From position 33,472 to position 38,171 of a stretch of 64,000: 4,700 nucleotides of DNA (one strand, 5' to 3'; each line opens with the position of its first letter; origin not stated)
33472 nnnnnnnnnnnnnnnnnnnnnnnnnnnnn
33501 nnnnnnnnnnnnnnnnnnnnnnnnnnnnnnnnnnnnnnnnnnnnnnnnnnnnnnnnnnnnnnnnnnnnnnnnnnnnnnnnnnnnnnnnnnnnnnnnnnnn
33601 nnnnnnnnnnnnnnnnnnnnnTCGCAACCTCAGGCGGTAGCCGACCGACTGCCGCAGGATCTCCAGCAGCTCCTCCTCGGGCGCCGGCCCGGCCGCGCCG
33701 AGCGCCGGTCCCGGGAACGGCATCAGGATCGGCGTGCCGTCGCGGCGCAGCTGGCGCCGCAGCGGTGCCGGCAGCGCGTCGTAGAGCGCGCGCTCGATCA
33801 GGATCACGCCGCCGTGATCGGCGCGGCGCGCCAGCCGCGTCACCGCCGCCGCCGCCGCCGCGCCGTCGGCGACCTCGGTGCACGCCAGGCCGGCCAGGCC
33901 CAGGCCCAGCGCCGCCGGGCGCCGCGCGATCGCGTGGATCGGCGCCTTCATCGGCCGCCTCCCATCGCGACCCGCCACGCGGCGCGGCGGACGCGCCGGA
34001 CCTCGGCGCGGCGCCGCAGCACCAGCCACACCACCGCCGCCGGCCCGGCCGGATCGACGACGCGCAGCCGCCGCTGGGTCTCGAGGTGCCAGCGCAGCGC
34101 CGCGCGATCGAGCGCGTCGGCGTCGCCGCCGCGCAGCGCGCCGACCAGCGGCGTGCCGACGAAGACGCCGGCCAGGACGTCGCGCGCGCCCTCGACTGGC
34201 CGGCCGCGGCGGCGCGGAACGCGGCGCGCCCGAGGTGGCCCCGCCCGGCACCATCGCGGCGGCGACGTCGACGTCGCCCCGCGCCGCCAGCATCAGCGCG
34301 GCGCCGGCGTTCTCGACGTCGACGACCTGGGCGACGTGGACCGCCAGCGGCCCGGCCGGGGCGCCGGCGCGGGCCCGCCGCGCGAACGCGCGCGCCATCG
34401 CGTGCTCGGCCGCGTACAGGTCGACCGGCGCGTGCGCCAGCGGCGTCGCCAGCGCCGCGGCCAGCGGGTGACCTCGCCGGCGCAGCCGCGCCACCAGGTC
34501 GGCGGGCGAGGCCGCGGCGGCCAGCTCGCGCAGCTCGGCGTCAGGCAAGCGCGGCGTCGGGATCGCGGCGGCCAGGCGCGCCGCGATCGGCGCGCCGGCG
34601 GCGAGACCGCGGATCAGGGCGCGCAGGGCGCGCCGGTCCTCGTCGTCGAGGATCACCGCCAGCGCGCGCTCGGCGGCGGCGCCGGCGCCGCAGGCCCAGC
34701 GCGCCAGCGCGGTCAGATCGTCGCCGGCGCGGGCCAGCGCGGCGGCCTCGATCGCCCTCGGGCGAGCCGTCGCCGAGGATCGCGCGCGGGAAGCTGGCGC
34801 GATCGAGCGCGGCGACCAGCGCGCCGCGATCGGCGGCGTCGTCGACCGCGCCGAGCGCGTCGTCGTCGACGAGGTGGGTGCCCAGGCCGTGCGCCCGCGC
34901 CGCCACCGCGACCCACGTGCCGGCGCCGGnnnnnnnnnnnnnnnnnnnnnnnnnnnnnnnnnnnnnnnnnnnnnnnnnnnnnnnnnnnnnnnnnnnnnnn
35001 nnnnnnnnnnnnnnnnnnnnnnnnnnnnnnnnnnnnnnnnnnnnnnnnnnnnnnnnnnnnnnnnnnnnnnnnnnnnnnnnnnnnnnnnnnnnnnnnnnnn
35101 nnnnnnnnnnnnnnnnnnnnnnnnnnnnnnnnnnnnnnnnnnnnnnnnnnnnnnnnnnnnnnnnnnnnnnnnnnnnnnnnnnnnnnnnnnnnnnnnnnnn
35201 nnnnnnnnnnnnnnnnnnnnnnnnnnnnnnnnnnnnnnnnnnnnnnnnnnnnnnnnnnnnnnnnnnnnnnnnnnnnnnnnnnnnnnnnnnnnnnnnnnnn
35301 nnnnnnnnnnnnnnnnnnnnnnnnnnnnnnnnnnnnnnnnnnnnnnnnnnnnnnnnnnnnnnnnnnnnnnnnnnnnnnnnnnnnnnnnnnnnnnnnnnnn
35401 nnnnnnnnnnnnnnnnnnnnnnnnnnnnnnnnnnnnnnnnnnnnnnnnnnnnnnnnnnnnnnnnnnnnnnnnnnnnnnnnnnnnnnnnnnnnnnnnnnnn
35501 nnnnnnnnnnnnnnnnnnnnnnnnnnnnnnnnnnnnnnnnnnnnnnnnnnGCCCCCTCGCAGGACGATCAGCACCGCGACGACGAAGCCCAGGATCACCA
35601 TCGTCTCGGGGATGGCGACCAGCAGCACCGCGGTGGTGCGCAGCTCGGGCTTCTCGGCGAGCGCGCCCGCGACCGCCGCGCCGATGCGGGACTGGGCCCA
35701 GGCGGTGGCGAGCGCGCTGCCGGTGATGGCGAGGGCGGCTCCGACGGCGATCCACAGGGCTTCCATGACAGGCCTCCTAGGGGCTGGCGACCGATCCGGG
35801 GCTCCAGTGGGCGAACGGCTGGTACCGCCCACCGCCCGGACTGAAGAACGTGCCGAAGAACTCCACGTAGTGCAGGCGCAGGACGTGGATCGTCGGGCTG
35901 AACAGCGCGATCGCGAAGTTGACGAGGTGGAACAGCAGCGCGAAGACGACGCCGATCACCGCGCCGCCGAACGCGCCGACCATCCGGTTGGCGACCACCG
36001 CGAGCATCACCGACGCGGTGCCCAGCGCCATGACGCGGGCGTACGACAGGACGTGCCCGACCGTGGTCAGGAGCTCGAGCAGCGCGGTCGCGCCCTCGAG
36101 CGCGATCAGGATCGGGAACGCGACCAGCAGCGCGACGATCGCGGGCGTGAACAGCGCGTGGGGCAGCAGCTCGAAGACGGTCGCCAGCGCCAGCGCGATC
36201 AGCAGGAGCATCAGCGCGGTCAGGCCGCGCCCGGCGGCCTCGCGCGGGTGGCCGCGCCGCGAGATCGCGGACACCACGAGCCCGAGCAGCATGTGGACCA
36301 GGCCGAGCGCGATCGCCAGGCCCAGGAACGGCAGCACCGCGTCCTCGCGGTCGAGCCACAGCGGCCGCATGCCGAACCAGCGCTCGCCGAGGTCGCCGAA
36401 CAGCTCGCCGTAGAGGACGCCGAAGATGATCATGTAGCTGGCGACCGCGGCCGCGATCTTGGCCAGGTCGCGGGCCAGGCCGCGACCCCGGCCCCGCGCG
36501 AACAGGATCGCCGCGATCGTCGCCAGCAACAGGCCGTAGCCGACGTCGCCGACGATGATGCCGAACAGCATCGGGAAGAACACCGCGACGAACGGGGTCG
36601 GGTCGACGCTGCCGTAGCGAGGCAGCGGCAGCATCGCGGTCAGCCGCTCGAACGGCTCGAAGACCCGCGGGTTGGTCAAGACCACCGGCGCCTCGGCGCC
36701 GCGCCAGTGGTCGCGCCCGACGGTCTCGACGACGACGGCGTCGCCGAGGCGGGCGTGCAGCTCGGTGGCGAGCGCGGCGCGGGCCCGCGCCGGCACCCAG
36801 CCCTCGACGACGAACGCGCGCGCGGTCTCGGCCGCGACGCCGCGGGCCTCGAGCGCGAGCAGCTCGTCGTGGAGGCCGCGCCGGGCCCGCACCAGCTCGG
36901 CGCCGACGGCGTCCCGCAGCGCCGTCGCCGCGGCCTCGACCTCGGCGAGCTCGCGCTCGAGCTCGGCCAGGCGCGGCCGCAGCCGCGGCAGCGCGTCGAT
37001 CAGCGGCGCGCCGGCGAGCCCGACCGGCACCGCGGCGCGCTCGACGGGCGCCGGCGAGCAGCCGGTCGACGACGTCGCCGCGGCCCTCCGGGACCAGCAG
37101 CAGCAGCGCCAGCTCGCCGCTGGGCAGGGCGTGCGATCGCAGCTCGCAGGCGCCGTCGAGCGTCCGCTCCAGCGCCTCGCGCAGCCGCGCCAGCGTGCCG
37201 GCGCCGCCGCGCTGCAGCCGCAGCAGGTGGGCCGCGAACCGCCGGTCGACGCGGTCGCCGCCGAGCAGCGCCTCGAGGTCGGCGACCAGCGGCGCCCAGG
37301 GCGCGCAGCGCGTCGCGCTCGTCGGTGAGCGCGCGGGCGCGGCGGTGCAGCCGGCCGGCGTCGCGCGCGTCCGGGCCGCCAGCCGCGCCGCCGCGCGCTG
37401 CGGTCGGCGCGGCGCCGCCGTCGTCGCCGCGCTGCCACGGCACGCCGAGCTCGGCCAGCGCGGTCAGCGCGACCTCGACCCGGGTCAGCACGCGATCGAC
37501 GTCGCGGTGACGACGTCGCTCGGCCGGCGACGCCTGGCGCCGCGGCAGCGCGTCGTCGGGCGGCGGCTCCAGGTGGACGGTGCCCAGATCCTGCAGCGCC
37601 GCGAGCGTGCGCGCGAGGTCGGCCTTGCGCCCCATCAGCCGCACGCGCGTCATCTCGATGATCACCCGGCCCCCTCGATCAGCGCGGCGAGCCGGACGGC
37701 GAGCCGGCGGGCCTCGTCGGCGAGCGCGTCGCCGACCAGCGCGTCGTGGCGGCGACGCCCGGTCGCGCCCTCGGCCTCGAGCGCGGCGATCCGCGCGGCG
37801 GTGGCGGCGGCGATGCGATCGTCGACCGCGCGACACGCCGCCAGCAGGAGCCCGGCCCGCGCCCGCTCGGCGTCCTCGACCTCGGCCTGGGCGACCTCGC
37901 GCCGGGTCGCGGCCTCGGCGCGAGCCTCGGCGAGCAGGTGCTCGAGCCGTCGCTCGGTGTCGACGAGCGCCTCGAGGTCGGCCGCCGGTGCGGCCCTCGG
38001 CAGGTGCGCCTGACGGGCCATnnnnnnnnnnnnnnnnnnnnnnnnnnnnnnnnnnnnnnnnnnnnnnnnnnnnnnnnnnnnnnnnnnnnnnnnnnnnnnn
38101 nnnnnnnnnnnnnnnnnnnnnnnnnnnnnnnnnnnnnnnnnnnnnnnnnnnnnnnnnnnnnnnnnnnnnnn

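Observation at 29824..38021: Complete nine-gene V/A-type ATPase operon with coupled junctions, three subunits frame-broken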

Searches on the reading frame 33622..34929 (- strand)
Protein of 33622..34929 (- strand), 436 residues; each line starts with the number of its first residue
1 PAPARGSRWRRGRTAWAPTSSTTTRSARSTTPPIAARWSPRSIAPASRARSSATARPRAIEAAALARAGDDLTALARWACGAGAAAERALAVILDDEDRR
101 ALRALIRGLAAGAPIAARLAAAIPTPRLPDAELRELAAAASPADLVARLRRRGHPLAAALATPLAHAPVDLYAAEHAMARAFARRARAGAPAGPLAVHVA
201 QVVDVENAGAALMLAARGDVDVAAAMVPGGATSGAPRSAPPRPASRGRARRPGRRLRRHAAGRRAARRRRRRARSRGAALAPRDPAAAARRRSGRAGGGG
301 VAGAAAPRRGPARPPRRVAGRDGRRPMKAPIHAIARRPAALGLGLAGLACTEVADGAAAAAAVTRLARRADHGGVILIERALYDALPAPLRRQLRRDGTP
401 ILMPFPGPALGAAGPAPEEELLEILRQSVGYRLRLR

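Call 5: search_protein_families(library=pfam, proteins=[window:33622-34929:-], max_evalue=0.01)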
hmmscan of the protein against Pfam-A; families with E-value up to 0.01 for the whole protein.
window:33622-34929:- (436 aa): 2 families
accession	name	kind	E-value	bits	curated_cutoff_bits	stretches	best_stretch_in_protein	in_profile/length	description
PF01992.21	vATP-synt_AC39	-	2.1e-06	27.7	29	1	54-230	51-234/339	ATP synthase (C/AC39) subunit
PF01990.22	ATP-synt_F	-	2.4e-05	25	23.5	1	333-408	3-76/91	ATP synthase (F/14-kDa) subunit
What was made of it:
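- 33619..33951 (-): Subunit F, 110 aa, intact. ATGA overlaps at both ends. Pfam ATP-synt_F 25 bits, cut-off 23.5 (call 5).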

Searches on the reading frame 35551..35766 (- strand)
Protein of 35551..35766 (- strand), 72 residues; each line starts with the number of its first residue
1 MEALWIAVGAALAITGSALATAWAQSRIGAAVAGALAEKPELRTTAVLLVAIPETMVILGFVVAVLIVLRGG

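Call 13: find_encoding_contigs(protein=window:35551-35766:-, flank=10000, max_places=10)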
Protein seq(72 aa) (72 aa): 11 contigs read that carry it; 10 places shown.
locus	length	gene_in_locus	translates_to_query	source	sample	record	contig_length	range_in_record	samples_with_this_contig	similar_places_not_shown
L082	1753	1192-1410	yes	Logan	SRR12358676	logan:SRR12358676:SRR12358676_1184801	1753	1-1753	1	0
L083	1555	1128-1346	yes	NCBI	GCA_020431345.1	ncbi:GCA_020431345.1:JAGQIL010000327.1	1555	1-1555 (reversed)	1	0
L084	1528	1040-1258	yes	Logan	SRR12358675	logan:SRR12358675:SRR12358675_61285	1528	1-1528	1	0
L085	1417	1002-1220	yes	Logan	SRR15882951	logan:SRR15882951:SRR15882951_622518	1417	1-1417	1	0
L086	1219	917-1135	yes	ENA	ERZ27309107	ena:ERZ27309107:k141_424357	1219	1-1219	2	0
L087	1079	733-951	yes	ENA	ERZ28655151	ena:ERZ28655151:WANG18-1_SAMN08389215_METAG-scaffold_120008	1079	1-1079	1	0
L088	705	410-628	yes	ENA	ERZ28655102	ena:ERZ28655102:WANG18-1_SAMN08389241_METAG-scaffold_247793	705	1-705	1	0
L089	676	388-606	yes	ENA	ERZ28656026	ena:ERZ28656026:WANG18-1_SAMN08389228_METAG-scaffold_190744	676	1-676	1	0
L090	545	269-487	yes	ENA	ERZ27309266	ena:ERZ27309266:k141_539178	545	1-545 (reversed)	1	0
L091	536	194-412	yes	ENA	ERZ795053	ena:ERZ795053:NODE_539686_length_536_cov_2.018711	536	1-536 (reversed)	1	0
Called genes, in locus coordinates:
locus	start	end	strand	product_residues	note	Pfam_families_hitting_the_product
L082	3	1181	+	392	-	?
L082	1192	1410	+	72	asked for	PF00137:ATP-synt_C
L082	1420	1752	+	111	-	?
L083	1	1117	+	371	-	PF01496:V_ATPase_I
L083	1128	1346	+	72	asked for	PF00137:ATP-synt_C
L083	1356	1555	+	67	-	?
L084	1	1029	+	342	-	?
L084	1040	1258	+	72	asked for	PF00137:ATP-synt_C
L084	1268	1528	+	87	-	?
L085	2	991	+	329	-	?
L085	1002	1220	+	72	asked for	PF00137:ATP-synt_C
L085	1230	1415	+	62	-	?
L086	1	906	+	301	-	?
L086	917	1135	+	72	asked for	PF00137:ATP-synt_C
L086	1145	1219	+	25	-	?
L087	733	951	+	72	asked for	PF00137:ATP-synt_C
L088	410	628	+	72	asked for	PF00137:ATP-synt_C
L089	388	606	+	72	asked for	PF00137:ATP-synt_C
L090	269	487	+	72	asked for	PF00137:ATP-synt_C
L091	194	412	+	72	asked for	PF00137:ATP-synt_C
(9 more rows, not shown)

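Call 33: search_solved_structures(query=window:35551-35766:-, max_evalue=1, show_alignments=5)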
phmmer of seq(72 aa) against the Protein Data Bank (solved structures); distinct sequences matched with E-value up to 1: 30.
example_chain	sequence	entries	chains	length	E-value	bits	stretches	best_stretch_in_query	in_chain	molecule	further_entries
2bl2_A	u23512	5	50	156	8.8e-12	48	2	8-70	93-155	V-TYPE SODIUM ATP SYNTHASE SUBUNIT K | V-Type Sodium ATPase Subunit K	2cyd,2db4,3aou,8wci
8yy1_O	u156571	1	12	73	2.9e-10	43.2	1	5-67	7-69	V-type ATP synthase, subunit K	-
6qum_O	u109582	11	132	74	3e-10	43.2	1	5-67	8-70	V-type ATP synthase, subunit K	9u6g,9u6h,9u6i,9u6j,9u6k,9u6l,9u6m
5gar_O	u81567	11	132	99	2.4e-09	40.4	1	5-67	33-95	Vacuolar type ATP synthase subunit | V-type ATP synthase, subunit K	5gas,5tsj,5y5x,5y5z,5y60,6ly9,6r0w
8ywt_O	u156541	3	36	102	2.7e-09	40.2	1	5-67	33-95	V-type ATP synthase, subunit K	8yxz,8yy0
7u8o_g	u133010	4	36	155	5.8e-07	32.9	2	3-68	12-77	V-type proton ATPase proteolipid subunit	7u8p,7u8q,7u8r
8xli_g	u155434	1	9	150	8.1e-07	32.4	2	7-68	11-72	V-type proton ATPase 16 kDa proteolipid subunit c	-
6xbw_c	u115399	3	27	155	9.1e-07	32.2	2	5-68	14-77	V-type proton ATPase 16 kDa proteolipid subunit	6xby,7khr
6vq6_g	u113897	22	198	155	9.4e-07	32.2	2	7-68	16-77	V-type proton ATPase 16 kDa proteolipid subunit | V-type proton ATPase 16 kDa proteolipid subunit c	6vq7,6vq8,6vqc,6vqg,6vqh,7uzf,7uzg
6wlw_1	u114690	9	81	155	2.3e-06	31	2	5-68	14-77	V-type proton ATPase 16 kDa proteolipid subunit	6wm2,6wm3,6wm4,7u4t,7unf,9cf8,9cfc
5tj5_E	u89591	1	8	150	8.2e-06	29.2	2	5-69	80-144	V-type proton ATPase subunit c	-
6m0r_D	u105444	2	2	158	1.1e-05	28.8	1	9-68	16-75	V-type proton ATPase subunit c'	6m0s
5vox_S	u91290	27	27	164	1.3e-05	28.6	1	9-68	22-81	V-type proton ATPase subunit c'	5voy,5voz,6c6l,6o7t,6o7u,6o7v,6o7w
6m0r_E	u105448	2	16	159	1.4e-05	28.5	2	5-69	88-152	V-type proton ATPase subunit c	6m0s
3j9t_Y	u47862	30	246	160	1.4e-05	28.5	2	5-69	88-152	V-type proton ATPase subunit c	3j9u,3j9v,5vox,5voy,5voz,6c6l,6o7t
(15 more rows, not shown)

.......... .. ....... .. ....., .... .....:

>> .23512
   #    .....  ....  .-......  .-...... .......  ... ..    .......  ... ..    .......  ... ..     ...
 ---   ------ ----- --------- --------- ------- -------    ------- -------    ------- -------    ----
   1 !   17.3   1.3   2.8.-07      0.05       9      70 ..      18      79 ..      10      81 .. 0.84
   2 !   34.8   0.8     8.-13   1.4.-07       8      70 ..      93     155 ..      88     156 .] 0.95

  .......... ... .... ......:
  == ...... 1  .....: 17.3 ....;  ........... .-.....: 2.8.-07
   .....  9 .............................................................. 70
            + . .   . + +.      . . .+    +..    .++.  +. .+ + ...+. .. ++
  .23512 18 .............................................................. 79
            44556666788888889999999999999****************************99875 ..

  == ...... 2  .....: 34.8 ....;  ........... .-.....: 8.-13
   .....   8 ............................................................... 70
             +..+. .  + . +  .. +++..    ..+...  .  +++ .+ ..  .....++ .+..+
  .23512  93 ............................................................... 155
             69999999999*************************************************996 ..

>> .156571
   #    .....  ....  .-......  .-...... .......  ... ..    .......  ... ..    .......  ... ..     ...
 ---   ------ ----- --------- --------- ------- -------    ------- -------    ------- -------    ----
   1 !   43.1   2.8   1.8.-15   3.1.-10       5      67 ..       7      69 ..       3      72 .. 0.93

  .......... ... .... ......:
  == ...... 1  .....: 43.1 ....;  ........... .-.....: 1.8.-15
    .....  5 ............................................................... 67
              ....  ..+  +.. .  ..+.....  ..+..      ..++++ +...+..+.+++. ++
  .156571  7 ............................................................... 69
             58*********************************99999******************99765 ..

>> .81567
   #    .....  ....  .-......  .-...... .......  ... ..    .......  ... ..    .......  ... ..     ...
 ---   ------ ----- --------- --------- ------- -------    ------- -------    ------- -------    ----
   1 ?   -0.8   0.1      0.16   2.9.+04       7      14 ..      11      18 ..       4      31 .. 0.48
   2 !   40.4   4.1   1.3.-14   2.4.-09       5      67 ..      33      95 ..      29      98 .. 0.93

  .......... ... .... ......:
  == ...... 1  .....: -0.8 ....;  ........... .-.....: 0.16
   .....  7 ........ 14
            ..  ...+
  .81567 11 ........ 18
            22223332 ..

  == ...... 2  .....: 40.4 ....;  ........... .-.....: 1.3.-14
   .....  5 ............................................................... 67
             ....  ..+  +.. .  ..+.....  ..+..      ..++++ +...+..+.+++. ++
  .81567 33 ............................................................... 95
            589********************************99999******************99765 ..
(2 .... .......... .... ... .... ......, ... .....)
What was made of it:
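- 35548..35766 (-): Subunit K (proteolipid c), 72 aa, single hairpin, intact. Q25 and the P53-E54-T55 motif are present. It aligns with the Thermus K chain 6qum_O and with both halves of E. hirae NtpK 2bl2 (call 33).
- On V/A-type (A1Ao / bacterial V-type) rotary ATPase: E54 aligns with E139 of NtpK and with the Glu of the Thermus PET motif (call 33).
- On Na+-translocating V-ATPase (Enterococcus hirae type): The equivalents are I52, T55, M56, Q25 and E54, so the Q65 position is Met, as Thermus has Leu there (call 33).
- Closest known: Thermus thermophilus V/A-ATPase. Same: Single-hairpin proteolipid of 72-74 residues with the same Q...P-E-T site, and a hydrophobic residue (Met here, Leu in Thermus) where E. 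hirae has the Na+ ligand Q65 (call 33).
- Closest known: Enterococcus hirae Na+-translocating V-ATPase. Same: Q110 and E139 of NtpK align with Q25 and E54 here (call 33).
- Closest known: Enterococcus hirae Na+-translocating V-ATPase. Different: The Q65-equivalent Na+ ligand is Met56 here (call 33).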

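Call 54: search_protein_families(library=ncbifam, proteins=[window:35551-35766:-], max_evalue=0.01)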
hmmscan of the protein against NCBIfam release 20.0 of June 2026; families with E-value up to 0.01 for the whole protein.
seq(72 aa): 11 families
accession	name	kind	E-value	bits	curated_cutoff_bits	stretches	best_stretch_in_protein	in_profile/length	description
NF004913.0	PRK06271.1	equivalog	1.2e-09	37.8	211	1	4-68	6-70/220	V-type ATP synthase subunit K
NF004888.0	PRK06251.1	equivalog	1.8e-08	34.5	101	1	6-69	36-99/102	V-type ATP synthase subunit K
NF011483.0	PRK14893.1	equivalog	3.2e-08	33.7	188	1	6-71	92-157/162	V-type ATP synthase subunit K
NF005124.0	PRK06558.1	equivalog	1e-07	31.9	127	1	5-69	16-80/159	V-type ATP synthase subunit K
NF006219.0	PRK08344.1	equivalog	4.6e-06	26.5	108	1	6-68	7-69/161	V-type ATP synthase subunit K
NF009999.0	PRK13471.1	equivalog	0.0017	18.5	124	1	7-69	17-83/85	F0F1 ATP synthase subunit C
TIGR01100.1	V_ATP_synt_C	equivalog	0.0024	18.1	61.45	1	7-68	4-65/108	V-type ATPase subunit C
NF009998.0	PRK13468.1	equivalog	0.0038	17.5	116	1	8-68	13-77/88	F0F1 ATP synthase subunit C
NF005363.0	PRK06876.1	equivalog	0.0049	16.7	71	1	6-68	8-74/80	F0F1 ATP synthase subunit C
NF007200.0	PRK09621.1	equivalog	0.0084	16.1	108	1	8-67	7-66/141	ATP synthase subunit C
NF005174.0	PRK06649.1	equivalog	0.0091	16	127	1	5-65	79-139/143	V-type ATP synthase subunit K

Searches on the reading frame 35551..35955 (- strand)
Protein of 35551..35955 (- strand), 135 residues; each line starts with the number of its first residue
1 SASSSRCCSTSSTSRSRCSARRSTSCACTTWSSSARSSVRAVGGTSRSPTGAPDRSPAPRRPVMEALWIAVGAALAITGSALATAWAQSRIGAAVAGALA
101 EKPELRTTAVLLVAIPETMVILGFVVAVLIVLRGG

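Call 5: search_protein_families(library=pfam, proteins=[window:35551-35955:-], max_evalue=0.01)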
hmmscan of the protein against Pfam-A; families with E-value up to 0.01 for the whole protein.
window:35551-35955:- (135 aa): 1 family
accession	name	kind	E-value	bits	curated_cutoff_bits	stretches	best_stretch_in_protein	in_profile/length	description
PF00137.26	ATP-synt_C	-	3.9e-16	59.5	24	1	71-130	1-60/60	ATP synthase subunit C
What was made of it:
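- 35548..35766 (-): Pfam ATP-synt_C 59.5 bits (call 5).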

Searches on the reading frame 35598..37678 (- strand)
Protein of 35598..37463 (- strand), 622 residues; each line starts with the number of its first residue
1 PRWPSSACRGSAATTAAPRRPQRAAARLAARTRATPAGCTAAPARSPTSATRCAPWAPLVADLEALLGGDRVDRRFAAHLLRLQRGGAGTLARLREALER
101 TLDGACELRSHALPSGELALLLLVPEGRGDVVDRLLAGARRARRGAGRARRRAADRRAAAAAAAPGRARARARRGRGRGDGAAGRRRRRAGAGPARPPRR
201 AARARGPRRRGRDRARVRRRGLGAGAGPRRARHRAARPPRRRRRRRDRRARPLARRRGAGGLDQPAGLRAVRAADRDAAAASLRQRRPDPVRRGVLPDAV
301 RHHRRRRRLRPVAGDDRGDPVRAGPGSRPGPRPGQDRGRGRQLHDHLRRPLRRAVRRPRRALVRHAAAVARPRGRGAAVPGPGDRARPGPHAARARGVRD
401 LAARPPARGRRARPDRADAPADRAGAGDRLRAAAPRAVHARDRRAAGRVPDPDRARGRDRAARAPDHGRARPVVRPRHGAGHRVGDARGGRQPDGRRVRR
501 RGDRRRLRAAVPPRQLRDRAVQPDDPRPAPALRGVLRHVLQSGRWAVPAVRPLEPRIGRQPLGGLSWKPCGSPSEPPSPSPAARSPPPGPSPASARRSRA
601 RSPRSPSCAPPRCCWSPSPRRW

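Call 5: search_protein_families(library=pfam, proteins=[window:35598-37463:-, window:35780-37678:-], max_evalue=0.01)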
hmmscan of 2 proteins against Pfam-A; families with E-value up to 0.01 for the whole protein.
window:35598-37463:- (622 aa): 0 families

window:35780-37678:- (633 aa): 1 family
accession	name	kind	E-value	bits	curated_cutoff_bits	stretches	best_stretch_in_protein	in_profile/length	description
PF01496.24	V_ATPase_I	-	1.2e-18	66.9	30.7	2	284-398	304-419/815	V-type ATPase 116kDa subunit family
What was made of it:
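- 35777..37665 (-): Subunit I (stator a-subunit), frame-broken. It needs three frames: 37665->~37290, ~37290->~37046 and ~37046->35777. It also carries a compensating insertion/deletion pair at 37393 and 37369. Pfam V_ATPase_I (call 5).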

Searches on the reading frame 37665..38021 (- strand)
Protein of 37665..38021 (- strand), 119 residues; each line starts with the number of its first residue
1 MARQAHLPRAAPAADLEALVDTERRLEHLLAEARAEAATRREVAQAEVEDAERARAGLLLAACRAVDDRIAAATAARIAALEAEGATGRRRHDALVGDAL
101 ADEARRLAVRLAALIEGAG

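Call 18: find_encoding_contigs(protein=window:37665-38021:-, flank=10000, max_places=10)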
Protein seq(119 aa) (119 aa): 3 contigs read that carry it; 3 places shown.
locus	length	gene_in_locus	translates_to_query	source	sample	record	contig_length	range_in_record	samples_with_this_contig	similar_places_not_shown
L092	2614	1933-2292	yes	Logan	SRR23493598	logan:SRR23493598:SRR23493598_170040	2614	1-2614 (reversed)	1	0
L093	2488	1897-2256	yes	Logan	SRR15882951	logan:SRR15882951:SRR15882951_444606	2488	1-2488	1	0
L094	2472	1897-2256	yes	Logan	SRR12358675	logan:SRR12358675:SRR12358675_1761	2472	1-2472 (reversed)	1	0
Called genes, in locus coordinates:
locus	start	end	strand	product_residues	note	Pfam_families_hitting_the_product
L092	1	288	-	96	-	?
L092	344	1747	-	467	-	PF13472:Lipase_GDSL_2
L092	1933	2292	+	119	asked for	-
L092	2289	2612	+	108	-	?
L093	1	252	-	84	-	?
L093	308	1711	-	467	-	PF13472:Lipase_GDSL_2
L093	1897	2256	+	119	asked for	-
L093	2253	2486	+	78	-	?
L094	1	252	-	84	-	?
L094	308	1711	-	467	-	PF13472:Lipase_GDSL_2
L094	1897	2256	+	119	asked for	-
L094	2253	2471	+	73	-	?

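Call 32: search_protein_families(library=pfam, proteins=[window:37665-38021:-], max_evalue=0.01)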
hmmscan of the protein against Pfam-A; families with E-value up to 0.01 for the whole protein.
seq(119 aa): 0 families

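Call 53: search_solved_structures(query=window:37665-38021:-, max_evalue=10)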
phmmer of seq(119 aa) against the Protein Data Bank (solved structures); distinct sequences matched with E-value up to 10: 1.
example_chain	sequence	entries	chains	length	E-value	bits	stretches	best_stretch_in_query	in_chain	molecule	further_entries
7qcw_A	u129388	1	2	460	0.013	19.5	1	30-110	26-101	Serine hydroxymethyltransferase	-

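Call 54: search_protein_families(library=ncbifam, proteins=[window:37665-38021:-], max_evalue=0.01)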
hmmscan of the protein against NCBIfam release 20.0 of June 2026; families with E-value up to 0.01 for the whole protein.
seq(119 aa): 0 families
